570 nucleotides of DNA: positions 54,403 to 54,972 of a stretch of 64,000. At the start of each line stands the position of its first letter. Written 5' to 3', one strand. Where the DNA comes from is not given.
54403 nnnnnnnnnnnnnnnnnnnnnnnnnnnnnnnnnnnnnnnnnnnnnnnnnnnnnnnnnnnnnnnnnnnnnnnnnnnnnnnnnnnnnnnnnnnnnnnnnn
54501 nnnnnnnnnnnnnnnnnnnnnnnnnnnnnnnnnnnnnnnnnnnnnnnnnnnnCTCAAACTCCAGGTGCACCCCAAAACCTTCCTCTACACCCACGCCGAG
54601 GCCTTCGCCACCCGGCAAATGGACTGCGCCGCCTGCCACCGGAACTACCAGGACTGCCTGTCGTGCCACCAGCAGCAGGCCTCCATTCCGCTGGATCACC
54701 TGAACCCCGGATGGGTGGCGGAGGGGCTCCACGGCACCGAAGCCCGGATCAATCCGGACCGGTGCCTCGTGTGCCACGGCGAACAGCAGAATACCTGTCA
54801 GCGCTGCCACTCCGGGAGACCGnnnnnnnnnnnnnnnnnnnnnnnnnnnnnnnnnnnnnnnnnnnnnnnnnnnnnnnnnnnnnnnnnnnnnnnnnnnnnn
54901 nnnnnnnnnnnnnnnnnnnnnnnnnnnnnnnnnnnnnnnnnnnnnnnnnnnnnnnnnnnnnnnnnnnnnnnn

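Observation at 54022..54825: Extremely heme-dense undecaheme cytochrome (11 CXXCH in 267 aa)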

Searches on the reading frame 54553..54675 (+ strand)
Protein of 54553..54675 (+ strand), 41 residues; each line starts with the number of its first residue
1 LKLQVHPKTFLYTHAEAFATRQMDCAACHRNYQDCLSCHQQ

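Call 49: search_protein_families(library=pfam, proteins=[window:54553-54675:+], max_evalue=1)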
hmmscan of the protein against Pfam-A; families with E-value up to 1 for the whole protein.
window:54553-54675:+ (41 aa): 4 families
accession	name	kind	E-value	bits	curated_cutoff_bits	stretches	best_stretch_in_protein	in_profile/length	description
PF14427.12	Pput2613-deam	-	0.11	12.7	25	1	6-38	42-79/118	Pput_2613-like deaminase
PF09699.15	Paired_CXXCH_1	-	0.14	12.3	20.6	0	22-31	6-15/41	Doubled CXXCH motif (Paired_CXXCH_1)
PF14522.11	Cytochrome_C7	-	0.18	12.1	24.8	0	13-32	4-23/67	Cytochrome c7 and related cytochrome c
PF18509.6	MCR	-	0.44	10.6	30.4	0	22-29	17-24/30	Magnetochrome domain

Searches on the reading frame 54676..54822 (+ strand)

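Call 49: search_protein_families(library=pfam, proteins=[window:54676-54822:+], max_evalue=1)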
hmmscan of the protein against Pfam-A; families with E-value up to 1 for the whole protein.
window:54676-54822:+ (49 aa): 1 family
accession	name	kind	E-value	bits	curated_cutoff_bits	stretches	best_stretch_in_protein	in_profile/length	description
PF09212.16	CBM27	-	0.27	11.9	20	1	5-38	97-130/173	Carbohydrate binding module 27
